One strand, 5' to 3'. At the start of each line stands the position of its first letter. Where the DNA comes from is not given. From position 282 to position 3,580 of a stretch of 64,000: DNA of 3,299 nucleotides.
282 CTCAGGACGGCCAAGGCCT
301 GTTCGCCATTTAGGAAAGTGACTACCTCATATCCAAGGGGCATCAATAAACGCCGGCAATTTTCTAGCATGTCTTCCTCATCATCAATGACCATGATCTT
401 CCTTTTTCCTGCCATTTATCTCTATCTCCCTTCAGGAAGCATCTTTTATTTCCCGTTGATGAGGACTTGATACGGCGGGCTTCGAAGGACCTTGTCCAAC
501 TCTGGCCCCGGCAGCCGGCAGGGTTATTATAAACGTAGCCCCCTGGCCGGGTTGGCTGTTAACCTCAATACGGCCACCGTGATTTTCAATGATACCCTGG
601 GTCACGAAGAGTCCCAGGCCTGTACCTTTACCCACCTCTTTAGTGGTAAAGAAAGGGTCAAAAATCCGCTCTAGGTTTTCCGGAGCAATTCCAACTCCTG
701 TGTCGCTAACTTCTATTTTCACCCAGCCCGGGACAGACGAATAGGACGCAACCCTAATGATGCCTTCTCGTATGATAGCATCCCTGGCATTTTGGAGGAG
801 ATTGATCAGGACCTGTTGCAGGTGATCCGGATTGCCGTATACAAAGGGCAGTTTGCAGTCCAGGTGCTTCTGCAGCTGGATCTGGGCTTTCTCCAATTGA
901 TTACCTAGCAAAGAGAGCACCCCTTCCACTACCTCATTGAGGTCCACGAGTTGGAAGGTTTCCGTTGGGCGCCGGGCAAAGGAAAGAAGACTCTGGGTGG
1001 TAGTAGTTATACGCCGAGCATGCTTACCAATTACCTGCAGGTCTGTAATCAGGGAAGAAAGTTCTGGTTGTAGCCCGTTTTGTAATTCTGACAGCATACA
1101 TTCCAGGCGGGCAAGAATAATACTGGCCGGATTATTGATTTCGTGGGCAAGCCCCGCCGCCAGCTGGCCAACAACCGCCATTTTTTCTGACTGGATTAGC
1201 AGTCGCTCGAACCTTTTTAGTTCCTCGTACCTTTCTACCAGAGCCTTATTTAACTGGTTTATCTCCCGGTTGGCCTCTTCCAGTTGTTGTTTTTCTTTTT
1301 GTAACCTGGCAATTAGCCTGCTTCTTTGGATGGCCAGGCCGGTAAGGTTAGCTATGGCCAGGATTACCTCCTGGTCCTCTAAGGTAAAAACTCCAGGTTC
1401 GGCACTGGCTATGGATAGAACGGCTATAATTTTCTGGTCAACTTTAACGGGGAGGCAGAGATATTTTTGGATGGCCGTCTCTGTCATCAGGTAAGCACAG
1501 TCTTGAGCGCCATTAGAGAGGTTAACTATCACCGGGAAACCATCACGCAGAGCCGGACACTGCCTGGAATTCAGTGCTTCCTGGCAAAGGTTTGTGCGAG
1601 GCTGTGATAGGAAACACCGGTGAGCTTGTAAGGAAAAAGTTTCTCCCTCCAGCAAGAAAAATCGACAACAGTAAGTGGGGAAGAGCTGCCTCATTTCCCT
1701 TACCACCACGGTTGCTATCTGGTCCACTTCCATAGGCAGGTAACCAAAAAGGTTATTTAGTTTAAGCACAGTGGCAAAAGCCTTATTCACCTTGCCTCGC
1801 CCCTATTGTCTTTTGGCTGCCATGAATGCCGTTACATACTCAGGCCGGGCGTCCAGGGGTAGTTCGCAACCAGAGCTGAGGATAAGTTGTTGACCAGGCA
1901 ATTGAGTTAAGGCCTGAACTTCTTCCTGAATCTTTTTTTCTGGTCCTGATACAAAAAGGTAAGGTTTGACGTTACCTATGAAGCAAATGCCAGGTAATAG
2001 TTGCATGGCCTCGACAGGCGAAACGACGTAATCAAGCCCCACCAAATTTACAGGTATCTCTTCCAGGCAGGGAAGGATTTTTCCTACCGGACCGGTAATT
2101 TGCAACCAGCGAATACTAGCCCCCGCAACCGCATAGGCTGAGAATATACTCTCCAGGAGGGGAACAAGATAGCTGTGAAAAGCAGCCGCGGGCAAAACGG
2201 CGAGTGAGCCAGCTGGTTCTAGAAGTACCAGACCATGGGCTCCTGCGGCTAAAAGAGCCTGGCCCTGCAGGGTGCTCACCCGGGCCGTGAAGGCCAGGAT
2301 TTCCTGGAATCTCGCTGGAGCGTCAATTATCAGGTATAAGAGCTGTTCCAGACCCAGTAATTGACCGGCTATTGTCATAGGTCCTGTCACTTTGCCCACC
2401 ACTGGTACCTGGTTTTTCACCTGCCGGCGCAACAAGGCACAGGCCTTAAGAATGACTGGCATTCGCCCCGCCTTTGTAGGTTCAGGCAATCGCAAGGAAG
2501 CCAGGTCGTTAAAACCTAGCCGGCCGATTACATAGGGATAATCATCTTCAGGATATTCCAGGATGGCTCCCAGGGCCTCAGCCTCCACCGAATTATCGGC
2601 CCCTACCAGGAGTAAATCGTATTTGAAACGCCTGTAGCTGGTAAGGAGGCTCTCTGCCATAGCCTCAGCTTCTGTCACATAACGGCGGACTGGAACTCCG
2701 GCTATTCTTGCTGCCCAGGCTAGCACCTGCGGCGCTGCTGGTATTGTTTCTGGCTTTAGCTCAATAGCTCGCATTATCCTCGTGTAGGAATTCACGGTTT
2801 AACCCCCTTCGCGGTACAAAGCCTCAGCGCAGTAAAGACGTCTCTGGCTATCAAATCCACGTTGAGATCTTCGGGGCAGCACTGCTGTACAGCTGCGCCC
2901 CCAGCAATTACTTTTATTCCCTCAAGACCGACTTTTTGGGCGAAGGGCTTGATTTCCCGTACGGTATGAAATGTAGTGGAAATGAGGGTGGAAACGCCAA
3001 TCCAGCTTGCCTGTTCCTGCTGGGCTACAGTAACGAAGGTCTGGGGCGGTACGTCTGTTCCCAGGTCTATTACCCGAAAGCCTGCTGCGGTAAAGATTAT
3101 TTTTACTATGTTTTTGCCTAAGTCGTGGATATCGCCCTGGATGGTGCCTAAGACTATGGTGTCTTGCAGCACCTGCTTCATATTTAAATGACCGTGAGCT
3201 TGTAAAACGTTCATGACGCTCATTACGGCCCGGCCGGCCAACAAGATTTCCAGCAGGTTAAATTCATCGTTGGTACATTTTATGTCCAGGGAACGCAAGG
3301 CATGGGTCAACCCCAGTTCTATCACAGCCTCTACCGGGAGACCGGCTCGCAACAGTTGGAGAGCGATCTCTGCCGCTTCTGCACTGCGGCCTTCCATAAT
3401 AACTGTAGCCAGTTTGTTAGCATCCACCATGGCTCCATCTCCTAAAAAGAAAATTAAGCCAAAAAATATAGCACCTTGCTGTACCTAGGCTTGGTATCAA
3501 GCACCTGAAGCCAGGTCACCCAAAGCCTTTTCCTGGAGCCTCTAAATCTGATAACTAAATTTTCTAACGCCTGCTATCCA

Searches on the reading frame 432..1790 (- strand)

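Call 68: search_protein_families(library=pfam, proteins=[window:432-1790:-], max_evalue=0.00001)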
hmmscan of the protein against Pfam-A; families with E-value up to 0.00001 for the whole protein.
window:432-1790:- (452 aa): 3 families
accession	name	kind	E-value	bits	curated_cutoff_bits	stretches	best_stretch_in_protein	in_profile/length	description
PF02518.31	HATPase_c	-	1e-27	97.2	26.4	1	319-426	1-109/111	Histidine kinase-, DNA gyrase B-, and HSP90-like ATPase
PF01590.32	GAF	-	6.2e-11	43.4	22.4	1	22-154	2-133/133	GAF domain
PF13185.12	GAF_2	-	1.4e-10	42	28.6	1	21-155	3-136/136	GAF domain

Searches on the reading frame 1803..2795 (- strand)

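Call 68: search_protein_families(library=pfam, proteins=[window:1803-2795:-], max_evalue=0.00001)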
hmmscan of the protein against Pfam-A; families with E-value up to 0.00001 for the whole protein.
window:1803-2795:- (330 aa): 1 family
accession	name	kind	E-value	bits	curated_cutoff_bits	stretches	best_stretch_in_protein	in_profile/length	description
PF01208.23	URO-D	-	1.2e-50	173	23.9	1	7-328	6-343/346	Uroporphyrinogen decarboxylase (URO-D)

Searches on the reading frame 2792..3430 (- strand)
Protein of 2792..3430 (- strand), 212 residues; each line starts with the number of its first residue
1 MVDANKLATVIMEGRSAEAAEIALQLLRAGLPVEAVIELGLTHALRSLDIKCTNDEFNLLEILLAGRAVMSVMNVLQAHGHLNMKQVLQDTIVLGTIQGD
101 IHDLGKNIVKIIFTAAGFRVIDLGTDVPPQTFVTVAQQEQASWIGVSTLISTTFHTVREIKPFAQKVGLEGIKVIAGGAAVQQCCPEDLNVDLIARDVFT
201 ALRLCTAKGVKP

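Call 68: search_protein_families(library=pfam, proteins=[window:2792-3430:-], max_evalue=0.00001)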
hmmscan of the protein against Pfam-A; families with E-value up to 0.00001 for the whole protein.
window:2792-3430:- (212 aa): 1 family
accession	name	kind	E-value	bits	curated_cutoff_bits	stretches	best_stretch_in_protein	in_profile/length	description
PF02310.24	B12-binding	-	9.3e-20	71.1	32.1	1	91-184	2-94/121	B12 binding domain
